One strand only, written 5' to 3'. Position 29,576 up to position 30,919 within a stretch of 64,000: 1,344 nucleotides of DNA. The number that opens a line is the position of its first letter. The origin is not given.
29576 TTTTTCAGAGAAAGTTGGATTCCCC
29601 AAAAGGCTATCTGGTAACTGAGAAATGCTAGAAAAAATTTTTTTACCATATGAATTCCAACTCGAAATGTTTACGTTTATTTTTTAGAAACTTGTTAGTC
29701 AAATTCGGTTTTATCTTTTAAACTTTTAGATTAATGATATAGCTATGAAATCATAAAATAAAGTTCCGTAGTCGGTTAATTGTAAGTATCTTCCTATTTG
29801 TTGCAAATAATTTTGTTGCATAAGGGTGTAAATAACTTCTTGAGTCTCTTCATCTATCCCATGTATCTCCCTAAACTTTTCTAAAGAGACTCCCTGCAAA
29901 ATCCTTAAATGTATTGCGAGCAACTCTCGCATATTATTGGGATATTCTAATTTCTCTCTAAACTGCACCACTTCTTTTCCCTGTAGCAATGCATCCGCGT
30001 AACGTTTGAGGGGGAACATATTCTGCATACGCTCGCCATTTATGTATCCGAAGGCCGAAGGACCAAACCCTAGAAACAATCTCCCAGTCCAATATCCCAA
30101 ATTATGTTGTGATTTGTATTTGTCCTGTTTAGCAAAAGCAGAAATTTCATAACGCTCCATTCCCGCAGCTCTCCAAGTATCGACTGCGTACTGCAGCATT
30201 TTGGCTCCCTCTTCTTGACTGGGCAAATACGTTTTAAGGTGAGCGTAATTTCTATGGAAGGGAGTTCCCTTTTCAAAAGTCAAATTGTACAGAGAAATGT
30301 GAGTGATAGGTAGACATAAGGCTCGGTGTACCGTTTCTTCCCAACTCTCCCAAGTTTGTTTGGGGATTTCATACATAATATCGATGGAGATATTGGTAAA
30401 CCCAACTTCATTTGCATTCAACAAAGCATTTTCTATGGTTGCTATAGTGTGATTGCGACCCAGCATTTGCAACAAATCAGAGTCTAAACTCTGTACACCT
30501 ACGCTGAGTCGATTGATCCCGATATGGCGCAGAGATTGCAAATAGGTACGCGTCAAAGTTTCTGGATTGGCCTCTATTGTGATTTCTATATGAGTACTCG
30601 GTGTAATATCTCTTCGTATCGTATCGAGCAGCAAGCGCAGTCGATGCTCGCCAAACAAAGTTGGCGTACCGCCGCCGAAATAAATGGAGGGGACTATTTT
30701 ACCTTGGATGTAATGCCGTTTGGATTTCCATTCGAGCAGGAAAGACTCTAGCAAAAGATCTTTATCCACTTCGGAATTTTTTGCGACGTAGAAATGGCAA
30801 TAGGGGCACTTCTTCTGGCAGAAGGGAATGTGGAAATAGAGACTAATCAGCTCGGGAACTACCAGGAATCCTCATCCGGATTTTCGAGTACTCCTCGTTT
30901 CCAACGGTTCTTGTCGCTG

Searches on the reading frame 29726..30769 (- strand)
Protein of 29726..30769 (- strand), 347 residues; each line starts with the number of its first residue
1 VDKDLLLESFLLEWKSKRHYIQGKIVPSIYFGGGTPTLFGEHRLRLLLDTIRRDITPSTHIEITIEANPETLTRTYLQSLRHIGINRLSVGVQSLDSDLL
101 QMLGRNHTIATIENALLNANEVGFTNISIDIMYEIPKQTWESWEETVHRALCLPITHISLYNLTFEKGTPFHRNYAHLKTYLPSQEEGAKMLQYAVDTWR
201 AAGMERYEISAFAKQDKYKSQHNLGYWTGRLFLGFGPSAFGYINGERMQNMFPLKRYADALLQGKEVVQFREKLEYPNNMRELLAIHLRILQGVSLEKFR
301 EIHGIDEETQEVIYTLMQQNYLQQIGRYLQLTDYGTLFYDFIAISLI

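Call 3: search_protein_families(library=pfam, proteins=[window:29726-30769:-], max_evalue=0.01)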
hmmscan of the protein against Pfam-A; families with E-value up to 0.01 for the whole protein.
window:29726-30769:- (347 aa): 2 families
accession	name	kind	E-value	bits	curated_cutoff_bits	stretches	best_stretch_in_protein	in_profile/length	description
PF04055.27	Radical_SAM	-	8e-19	68.8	29.5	1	26-149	46-165/166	Radical SAM superfamily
PF06969.22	HemN_C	-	9.2e-06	26.1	24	1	279-338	6-67/67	HemN C-terminal domain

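Call 11: find_related_loci(query=window:29726-30769:-, collection=genome_contigs, flank=10000)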
Query window:29726-30769:- (347 aa) in genome_contigs; peptide patterns used: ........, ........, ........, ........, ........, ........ (x = any residue, [..] = any of these).
43 stretches matched a pattern, but none encodes a relative of the query by tblastn (E <= 1e-3).

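Call 13: find_homologous_proteins(query=window:29726-30769:-, max_evalue=1e-20)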
Query window:29726-30769:- (347 aa): 7482 proteins with E <= 1e-20 among 8000 candidates; the best 120 are listed.
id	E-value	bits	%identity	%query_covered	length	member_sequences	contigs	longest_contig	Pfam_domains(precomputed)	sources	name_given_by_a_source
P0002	7.4e-232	787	100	100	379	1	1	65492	PF04055.28,PF06969.23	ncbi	ncbi:MAG: radical SAM family heme chaperone HemW [Chlamydiales bacterium]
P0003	7.9e-203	691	88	100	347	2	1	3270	PF04055.28,PF06969.23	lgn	-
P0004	8.5e-184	629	82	97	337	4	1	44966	PF04055.28,PF06969.23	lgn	-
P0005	3.2e-176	604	76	100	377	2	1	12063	PF04055.28,PF06969.23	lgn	-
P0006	9.9e-174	596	76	100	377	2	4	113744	PF04055.28,PF06969.23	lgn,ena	-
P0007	1.3e-173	595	81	93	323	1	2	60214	PF04055.28,PF06969.23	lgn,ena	-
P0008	1.5e-173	595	74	100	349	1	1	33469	PF04055.28,PF06969.23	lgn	-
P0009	2.5e-173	594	75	100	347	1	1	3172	PF04055.28,PF06969.23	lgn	-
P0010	2.2e-172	591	74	100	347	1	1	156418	PF04055.28,PF06969.23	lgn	-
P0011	2.8e-172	591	79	95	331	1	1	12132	PF04055.28,PF06969.23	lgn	-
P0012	6.8e-172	590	74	100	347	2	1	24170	PF04055.28,PF06969.23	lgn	-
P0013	1.4e-171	589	79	93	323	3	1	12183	PF04055.28,PF06969.23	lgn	-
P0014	2.1e-171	588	80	93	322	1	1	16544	PF04055.28,PF06969.23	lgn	-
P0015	3.3e-168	577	79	93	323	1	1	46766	PF04055.28,PF06969.23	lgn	-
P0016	2.6e-167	574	74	97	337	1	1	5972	PF04055.28,PF06969.23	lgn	-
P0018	1.1e-137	477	71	86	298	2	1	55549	PF04055.28,PF06969.23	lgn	-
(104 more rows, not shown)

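Call 14: find_encoding_contigs(protein=P0004, flank=10000, max_places=2)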
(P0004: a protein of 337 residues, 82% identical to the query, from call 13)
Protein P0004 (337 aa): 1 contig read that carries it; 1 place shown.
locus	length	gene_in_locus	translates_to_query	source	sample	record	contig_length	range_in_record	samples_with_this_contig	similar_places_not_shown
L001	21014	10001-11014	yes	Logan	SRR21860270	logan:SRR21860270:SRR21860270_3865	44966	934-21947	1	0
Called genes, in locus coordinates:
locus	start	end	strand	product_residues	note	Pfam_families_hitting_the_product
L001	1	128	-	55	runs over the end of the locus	-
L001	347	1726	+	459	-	PF00324:AA_permease, PF13520:AA_permease_2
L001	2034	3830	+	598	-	PF00443:UCH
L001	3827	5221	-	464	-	PF00890:FAD_binding_2 (weak), PF01134:GIDA (weak), PF07992:Pyr_redox_2, PF12831:FAD_oxidored, PF13450:NAD_binding_8 (weak), PF13738:Pyr_redox_3 (weak), PF00070:Pyr_redox, PF02852:Pyr_redox_dim, +1 more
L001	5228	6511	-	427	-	PF00364:Biotin_lipoyl, PF00198:2-oxoacid_dh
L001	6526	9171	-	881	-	PF00676:E1_dh, PF02779:Transket_pyr, PF16870:OxoGdeHyase_C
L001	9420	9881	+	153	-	-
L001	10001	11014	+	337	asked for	PF04055:Radical_SAM, PF06969:HemN_C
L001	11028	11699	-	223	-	-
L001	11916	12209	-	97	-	PF21716:dnstrm_HI1420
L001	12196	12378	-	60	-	-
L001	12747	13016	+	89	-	PF17268:DUF5334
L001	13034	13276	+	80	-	-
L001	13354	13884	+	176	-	PF01582:TIR (weak), PF13676:TIR_2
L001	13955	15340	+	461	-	PF00875:DNA_photolyase, PF03441:FAD_binding_7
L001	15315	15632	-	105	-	-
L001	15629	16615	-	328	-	-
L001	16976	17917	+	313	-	PF00106:adh_short (weak), PF13561:adh_short_C2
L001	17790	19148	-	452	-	-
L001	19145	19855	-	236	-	PF00106:adh_short, PF08659:KR, PF13561:adh_short_C2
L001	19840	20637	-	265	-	PF00293:NUDIX, PF02152:FolB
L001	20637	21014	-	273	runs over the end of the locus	PF08282:Hydrolase_3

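Call 15: find_encoding_contigs(protein=P0006, flank=10000, max_places=2)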
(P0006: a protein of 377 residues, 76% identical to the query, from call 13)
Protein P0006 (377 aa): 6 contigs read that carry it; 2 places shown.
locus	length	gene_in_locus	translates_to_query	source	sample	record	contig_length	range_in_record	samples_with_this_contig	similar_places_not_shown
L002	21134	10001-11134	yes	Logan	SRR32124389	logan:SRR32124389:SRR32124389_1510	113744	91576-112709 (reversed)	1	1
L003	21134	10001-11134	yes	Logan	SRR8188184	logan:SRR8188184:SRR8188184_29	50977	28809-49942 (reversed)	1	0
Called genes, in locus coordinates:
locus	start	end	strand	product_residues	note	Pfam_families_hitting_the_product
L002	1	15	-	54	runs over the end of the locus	-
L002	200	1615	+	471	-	PF00324:AA_permease, PF13520:AA_permease_2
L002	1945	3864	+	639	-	PF00443:UCH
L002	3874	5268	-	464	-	PF00890:FAD_binding_2 (weak), PF01134:GIDA (weak), PF03486:HI0933_like (weak), PF07992:Pyr_redox_2, PF12831:FAD_oxidored, PF13450:NAD_binding_8 (weak), PF00070:Pyr_redox, PF02852:Pyr_redox_dim, +1 more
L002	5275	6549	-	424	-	PF00364:Biotin_lipoyl, PF00198:2-oxoacid_dh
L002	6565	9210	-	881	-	PF00676:E1_dh, PF02779:Transket_pyr, PF16870:OxoGdeHyase_C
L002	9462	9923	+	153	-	-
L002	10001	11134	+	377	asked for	PF04055:Radical_SAM, PF06969:HemN_C (weak)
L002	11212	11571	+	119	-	PF01734:Patatin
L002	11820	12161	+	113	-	-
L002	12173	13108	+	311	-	PF26305:CD_NTase_C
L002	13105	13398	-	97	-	PF21716:dnstrm_HI1420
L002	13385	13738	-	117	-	-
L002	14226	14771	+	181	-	PF01582:TIR (weak), PF13676:TIR_2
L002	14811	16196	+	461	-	PF00875:DNA_photolyase, PF03441:FAD_binding_7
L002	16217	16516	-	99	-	-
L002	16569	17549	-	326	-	-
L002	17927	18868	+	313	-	PF00106:adh_short (weak), PF13561:adh_short_C2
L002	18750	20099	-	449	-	-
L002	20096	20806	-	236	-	PF00106:adh_short, PF13561:adh_short_C2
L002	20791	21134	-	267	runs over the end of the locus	PF00293:NUDIX, PF02152:FolB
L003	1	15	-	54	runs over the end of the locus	-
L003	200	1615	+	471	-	PF00324:AA_permease, PF13520:AA_permease_2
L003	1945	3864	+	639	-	PF00443:UCH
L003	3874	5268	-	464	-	PF00890:FAD_binding_2 (weak), PF01134:GIDA (weak), PF03486:HI0933_like (weak), PF07992:Pyr_redox_2, PF12831:FAD_oxidored, PF13450:NAD_binding_8 (weak), PF00070:Pyr_redox, PF02852:Pyr_redox_dim, +1 more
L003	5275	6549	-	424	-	PF00364:Biotin_lipoyl, PF00198:2-oxoacid_dh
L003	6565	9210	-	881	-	PF00676:E1_dh, PF02779:Transket_pyr, PF16870:OxoGdeHyase_C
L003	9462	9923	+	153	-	-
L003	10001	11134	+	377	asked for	PF04055:Radical_SAM, PF06969:HemN_C (weak)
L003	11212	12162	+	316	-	PF01734:Patatin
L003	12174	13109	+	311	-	PF26305:CD_NTase_C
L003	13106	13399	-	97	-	PF21716:dnstrm_HI1420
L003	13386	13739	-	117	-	-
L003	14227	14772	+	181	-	PF01582:TIR (weak), PF13676:TIR_2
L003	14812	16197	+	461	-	PF00875:DNA_photolyase, PF03441:FAD_binding_7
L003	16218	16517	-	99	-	-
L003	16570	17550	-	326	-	-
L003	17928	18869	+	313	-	PF00106:adh_short (weak), PF13561:adh_short_C2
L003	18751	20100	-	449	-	-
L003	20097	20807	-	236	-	PF00106:adh_short, PF13561:adh_short_C2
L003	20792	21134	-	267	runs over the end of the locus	PF00293:NUDIX, PF02152:FolB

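Call 16: find_encoding_contigs(protein=P0010, flank=10000, max_places=2)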
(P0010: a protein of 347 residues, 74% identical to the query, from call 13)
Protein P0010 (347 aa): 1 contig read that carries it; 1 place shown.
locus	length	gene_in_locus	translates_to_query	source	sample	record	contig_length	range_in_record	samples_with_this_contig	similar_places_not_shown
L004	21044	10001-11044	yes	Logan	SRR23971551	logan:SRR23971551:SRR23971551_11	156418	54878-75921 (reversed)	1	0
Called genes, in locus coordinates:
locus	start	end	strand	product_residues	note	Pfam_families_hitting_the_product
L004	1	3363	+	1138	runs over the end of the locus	PF00443:UCH (weak)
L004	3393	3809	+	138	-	-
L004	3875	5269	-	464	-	PF00890:FAD_binding_2, PF01134:GIDA, PF07992:Pyr_redox_2, PF12831:FAD_oxidored, PF13450:NAD_binding_8 (weak), PF13738:Pyr_redox_3, PF00070:Pyr_redox, PF02852:Pyr_redox_dim, +1 more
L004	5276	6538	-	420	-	PF00364:Biotin_lipoyl, PF00198:2-oxoacid_dh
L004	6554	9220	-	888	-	PF16078:2-oxogl_dehyd_N (weak), PF00676:E1_dh, PF02779:Transket_pyr, PF16870:OxoGdeHyase_C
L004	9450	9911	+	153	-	-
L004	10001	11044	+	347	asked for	PF04055:Radical_SAM, PF06969:HemN_C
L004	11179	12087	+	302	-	PF01734:Patatin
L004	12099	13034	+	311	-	PF26305:CD_NTase_C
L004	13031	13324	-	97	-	PF21716:dnstrm_HI1420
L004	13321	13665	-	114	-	-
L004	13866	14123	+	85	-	PF17268:DUF5334 (weak)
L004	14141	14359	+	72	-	-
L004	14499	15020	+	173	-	PF01582:TIR (weak), PF13676:TIR_2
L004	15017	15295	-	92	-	-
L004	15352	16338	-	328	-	-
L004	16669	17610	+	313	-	PF00106:adh_short (weak), PF13561:adh_short_C2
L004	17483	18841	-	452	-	-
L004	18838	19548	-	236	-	PF00106:adh_short, PF08659:KR, PF13561:adh_short_C2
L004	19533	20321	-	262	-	PF00293:NUDIX, PF02152:FolB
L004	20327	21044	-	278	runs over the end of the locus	PF05116:S6PP (faint), PF08282:Hydrolase_3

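Call 19: find_encoding_contigs(protein=P0007, flank=10000, max_places=1)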
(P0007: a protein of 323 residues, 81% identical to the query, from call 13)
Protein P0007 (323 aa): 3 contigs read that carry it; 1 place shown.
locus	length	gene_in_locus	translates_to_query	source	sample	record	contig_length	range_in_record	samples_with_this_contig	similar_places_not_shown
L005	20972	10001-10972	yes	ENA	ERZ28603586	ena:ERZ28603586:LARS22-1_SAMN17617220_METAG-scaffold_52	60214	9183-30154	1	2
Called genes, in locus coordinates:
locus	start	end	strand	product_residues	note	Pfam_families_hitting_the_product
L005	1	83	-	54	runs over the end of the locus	-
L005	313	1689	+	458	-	PF00324:AA_permease, PF13520:AA_permease_2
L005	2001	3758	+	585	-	PF00443:UCH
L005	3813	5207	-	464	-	PF00890:FAD_binding_2, PF01134:GIDA (weak), PF07992:Pyr_redox_2, PF12831:FAD_oxidored, PF13450:NAD_binding_8 (weak), PF13738:Pyr_redox_3 (weak), PF00070:Pyr_redox, PF02852:Pyr_redox_dim, +1 more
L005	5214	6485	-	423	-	PF00364:Biotin_lipoyl, PF00198:2-oxoacid_dh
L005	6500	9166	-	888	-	PF00676:E1_dh, PF02779:Transket_pyr, PF16870:OxoGdeHyase_C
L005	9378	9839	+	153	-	-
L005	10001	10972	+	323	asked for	PF04055:Radical_SAM, PF06969:HemN_C (weak)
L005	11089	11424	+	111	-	-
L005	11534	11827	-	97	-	PF21716:dnstrm_HI1420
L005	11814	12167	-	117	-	-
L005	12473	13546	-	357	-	-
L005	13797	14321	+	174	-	PF01582:TIR (weak), PF13676:TIR_2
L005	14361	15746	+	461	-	PF00875:DNA_photolyase, PF03441:FAD_binding_7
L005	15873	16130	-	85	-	-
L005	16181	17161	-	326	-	-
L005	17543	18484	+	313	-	PF00106:adh_short (weak), PF13561:adh_short_C2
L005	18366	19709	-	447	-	-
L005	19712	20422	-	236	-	PF00106:adh_short, PF13561:adh_short_C2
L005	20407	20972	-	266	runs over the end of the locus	PF00293:NUDIX, PF02152:FolB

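Call 20: find_encoding_contigs(protein=P0015, flank=10000, max_places=1)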
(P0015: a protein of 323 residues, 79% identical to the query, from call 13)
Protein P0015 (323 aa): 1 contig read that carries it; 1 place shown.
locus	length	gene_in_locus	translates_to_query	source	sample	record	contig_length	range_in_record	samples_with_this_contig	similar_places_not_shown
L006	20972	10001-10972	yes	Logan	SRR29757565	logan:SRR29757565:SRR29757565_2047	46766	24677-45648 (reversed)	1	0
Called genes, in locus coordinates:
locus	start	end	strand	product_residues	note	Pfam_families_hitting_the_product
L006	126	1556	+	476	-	PF00324:AA_permease, PF13520:AA_permease_2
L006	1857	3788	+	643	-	PF00443:UCH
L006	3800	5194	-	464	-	PF00890:FAD_binding_2, PF01134:GIDA (weak), PF07992:Pyr_redox_2, PF12831:FAD_oxidored, PF13450:NAD_binding_8 (weak), PF13738:Pyr_redox_3, PF00070:Pyr_redox, PF02852:Pyr_redox_dim, +1 more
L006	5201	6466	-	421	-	PF00364:Biotin_lipoyl, PF00198:2-oxoacid_dh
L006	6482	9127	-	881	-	PF00676:E1_dh, PF02779:Transket_pyr, PF16870:OxoGdeHyase_C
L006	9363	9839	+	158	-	-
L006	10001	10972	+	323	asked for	PF04055:Radical_SAM, PF06969:HemN_C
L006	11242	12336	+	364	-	PF01582:TIR, PF13676:TIR_2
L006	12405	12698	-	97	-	PF21716:dnstrm_HI1420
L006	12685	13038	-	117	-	PF05973:Gp49 (weak)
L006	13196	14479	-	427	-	-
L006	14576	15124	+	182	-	PF01582:TIR (faint), PF13676:TIR_2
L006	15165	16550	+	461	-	PF00875:DNA_photolyase, PF03441:FAD_binding_7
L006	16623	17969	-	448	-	PF00856:SET, PF21549:PRDM2_PR (weak)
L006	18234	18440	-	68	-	-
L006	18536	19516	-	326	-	-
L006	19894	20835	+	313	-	PF00106:adh_short (weak), PF13561:adh_short_C2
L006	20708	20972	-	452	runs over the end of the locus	-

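Call 21: find_encoding_contigs(protein=P0018, flank=10000, max_places=1)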
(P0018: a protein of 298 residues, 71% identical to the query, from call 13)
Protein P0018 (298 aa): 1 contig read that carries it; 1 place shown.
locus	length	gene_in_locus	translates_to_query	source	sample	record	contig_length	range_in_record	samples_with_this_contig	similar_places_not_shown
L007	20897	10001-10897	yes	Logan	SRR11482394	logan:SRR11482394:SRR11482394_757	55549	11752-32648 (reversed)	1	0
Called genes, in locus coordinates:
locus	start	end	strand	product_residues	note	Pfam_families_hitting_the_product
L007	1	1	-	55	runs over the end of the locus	-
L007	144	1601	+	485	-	PF00324:AA_permease, PF13520:AA_permease_2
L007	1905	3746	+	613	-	PF00443:UCH (weak)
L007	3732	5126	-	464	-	PF00890:FAD_binding_2 (weak), PF01134:GIDA, PF07992:Pyr_redox_2, PF12831:FAD_oxidored, PF13450:NAD_binding_8 (weak), PF13738:Pyr_redox_3, PF00070:Pyr_redox, PF02852:Pyr_redox_dim, +1 more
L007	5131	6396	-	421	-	PF00364:Biotin_lipoyl, PF25984:BSH_YknX (faint), PF00198:2-oxoacid_dh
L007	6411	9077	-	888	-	PF16078:2-oxogl_dehyd_N (weak), PF00676:E1_dh, PF02779:Transket_pyr, PF16870:OxoGdeHyase_C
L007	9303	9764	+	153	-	-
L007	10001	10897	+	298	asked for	PF04055:Radical_SAM, PF06969:HemN_C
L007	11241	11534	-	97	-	PF21716:dnstrm_HI1420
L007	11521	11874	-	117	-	-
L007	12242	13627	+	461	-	PF00875:DNA_photolyase, PF03441:FAD_binding_7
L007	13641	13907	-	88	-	-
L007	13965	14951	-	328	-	-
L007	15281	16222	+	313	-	PF00106:adh_short (weak), PF13561:adh_short_C2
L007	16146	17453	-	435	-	-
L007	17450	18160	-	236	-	PF00106:adh_short, PF08659:KR, PF13561:adh_short_C2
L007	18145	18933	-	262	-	PF00293:NUDIX, PF02152:FolB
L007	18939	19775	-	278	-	PF08282:Hydrolase_3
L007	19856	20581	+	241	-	PF04347:FliO (weak)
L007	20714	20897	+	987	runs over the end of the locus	PF00496:SBP_bac_5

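Call 24: search_protein_families(library=padloc, proteins=[L001:11028-11699:-, L005:11089-11424:+, L005:12473-13546:-, L006:11242-12336:+, L006:13196-14479:-, L003:11212-12162:+, L003:12174-13109:+, L001:12747-13016:+, L001:13034-13276:+], max_evalue=0.01)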
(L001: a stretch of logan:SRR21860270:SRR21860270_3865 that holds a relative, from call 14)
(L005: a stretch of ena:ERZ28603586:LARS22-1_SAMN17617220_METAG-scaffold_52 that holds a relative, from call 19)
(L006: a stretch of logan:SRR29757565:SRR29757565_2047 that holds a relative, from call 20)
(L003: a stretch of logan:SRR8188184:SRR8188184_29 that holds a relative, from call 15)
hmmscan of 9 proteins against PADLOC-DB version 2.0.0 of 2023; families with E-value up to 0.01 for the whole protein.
L001:11028-11699:- (223 aa): 4 families
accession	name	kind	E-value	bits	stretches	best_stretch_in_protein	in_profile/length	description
PDLC04938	PDC-S15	-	4.5e-05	21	1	73-217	130-256/276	-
PDLC04937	PDC-S15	-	0.00012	19.8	1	73-217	108-234/254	-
PDLC04933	PDC-S15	-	0.0016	16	0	73-104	91-123/286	-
PDLC04936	PDC-S15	-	0.0099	13.3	0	73-125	106-160/300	-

L005:11089-11424:+ (111 aa): 4 families
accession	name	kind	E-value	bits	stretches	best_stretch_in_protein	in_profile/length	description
PDLC00712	Effector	-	8.4e-25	85.8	1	7-104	12-110/171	2TM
PDLC00677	Effector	-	3.4e-08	31.8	1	9-104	12-109/170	2TM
PDLC00710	Effector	-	3.5e-08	31.4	1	9-100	16-109/176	2TM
PDLC03811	RTasSLATT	-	0.00038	18.3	1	6-101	8-103/158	DRT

L005:12473-13546:- (357 aa): 1 family
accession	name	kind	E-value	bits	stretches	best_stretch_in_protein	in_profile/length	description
PDLC01829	CARF2--CARF_HEPN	-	0.0019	15.1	1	217-319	347-445/551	-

L006:11242-12336:+ (364 aa): 10 families
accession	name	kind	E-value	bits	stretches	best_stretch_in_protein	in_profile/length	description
PDLC05062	PDC-S66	-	4e-27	93.4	1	212-340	137-261/282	-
PDLC00417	ThsB1|ThsB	-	3.9e-13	47.6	1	221-340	164-280/303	TIR-like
PDLC02961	RT-TIR_XII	-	2.3e-11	41.3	1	209-346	333-460/475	single gene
PDLC02962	RT-TIR_XII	-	2.1e-10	38.1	1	215-345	337-463/478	single gene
PDLC03957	bSEFIR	-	1.8e-08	32.6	1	221-290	36-105/412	-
PDLC02012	SAVED5--SAVED_TIR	-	3.7e-07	27.6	1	224-333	14-118/404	-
PDLC00434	ThsB1|ThsB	-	3.9e-07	27.5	1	218-305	133-217/396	TIR-like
PDLC00424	ThsB1|ThsB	-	1.2e-05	23.2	1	217-338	95-211/234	TIR-like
PDLC02421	Aga_TIR-PNTD1-PNTD2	-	3.7e-05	21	1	222-304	2-82/430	Class I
PDLC00420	ThsB1|ThsB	-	0.0075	13.5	0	250-303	29-81/319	TIR-like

L006:13196-14479:- (427 aa): 0 families

L003:11212-12162:+ (316 aa): 4 families
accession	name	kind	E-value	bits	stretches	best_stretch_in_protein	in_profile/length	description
PDLC00755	Effector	-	4.2e-94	313.1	1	10-315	7-310/311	Phospholipase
PDLC00758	Effector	-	1.7e-55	186.6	1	11-312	3-316/331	Phospholipase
PDLC00757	Effector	-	7.8e-46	154.9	1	10-305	6-302/331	Phospholipase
PDLC00756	Effector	-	1.2e-16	58.9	1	89-223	39-162/280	Phospholipase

L003:12174-13109:+ (311 aa): 18 families
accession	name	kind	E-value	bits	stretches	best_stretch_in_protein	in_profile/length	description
PDLC00788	Cyclase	-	1.3e-72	242.8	1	1-305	1-293/297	oligonucleotide-cyclase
PDLC00801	Cyclase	-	5.7e-45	151.7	1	2-305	3-291/295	oligonucleotide-cyclase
PDLC00794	Cyclase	-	2.7e-31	106.9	1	9-304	9-291/297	oligonucleotide-cyclase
PDLC00789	Cyclase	-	9.3e-25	85.6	2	133-299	86-255/261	oligonucleotide-cyclase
PDLC00812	Cyclase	-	5.4e-21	72.7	1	38-304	84-347/352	oligonucleotide-cyclase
PDLC00772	Cyclase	-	1.7e-17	61.5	1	15-253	67-286/375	oligonucleotide-cyclase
PDLC00807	Cyclase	-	2.7e-17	61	2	101-259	118-269/342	oligonucleotide-cyclase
PDLC00784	Cyclase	-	5.2e-13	46.9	1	20-263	58-293/351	oligonucleotide-cyclase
PDLC00823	Cyclase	-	5.5e-08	30.8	1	7-95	15-92/285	oligonucleotide-cyclase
PDLC00809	Cyclase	-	7.7e-07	27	1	189-261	155-219/295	oligonucleotide-cyclase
PDLC00822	Cyclase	-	1.3e-06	26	1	14-259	18-262/375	oligonucleotide-cyclase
PDLC00773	Cyclase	-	1.4e-05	22.9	1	12-112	16-115/334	oligonucleotide-cyclase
PDLC00776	Cyclase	-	6.6e-05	20.4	1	17-66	23-68/287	oligonucleotide-cyclase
PDLC00786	Cyclase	-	0.00012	19.6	0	40-92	45-97/293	oligonucleotide-cyclase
PDLC00798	Cyclase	-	0.00043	17.8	0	106-299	83-260/344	oligonucleotide-cyclase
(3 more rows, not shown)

L001:12747-13016:+ (89 aa): 0 families

L001:13034-13276:+ (80 aa): 0 families

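Call 25: search_protein_families(library=pfam, proteins=[L001:11028-11699:-, L005:11089-11424:+, L005:12473-13546:-, L006:11242-12336:+, L006:13196-14479:-, L003:11212-12162:+, L003:12174-13109:+, L001:12747-13016:+, L001:13034-13276:+], max_evalue=0.01)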
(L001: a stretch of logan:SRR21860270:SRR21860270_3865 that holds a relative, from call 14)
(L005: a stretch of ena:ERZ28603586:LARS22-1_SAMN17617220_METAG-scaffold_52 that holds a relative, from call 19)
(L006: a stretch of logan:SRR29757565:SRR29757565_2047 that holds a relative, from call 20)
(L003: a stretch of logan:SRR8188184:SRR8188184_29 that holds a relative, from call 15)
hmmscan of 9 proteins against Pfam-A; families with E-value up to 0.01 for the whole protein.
L001:11028-11699:- (223 aa): 1 family
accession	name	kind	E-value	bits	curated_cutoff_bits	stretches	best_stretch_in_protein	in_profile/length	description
PF08867.16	FRG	-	0.0074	17.6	25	0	73-96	69-92/94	FRG domain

L005:11089-11424:+ (111 aa): 1 family
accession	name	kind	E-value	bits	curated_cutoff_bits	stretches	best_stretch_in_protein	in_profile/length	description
PF18159.6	S_4TM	-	0.003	17.4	26.9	1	22-75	19-68/291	SMODS-associating 4TM effector domain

L005:12473-13546:- (357 aa): 0 families

L006:11242-12336:+ (364 aa): 3 families
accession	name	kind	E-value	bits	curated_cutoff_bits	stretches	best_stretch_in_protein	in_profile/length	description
PF13676.11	TIR_2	-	7.2e-16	59.2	28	1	226-324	1-93/122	TIR domain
PF01582.25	TIR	-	8.8e-11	42.4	21.3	1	232-329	9-104/179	TIR domain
PF08357.16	SEFIR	-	0.0018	19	23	1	224-306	1-86/150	SEFIR domain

L006:13196-14479:- (427 aa): 2 families
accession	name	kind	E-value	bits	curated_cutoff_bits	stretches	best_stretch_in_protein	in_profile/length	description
PF12678.13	zf-rbx1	-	9.8e-05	23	31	1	29-70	1-48/55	RING-H2 zinc finger domain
PF13639.12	zf-RING_2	-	0.002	18.8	27.3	1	29-70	1-37/44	Ring finger domain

L003:11212-12162:+ (316 aa): 1 family
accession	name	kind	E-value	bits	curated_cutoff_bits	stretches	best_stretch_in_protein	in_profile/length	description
PF01734.28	Patatin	-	1.1e-27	97.9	27.7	1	17-197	1-191/191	Patatin-like phospholipase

L003:12174-13109:+ (311 aa): 1 family
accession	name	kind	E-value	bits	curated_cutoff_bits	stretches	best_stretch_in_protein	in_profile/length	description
PF18144.7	SMODS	-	0.00041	21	26.5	1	13-109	17-112/164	Second Messenger Oligonucleotide or Dinucleotide Synthetase domain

L001:12747-13016:+ (89 aa): 1 family
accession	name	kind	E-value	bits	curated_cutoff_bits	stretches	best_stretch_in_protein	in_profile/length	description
PF17268.7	DUF5334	-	7.3e-12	45.9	25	1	25-89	1-69/71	Family of unknown function (DUF5334)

L001:13034-13276:+ (80 aa): 0 families
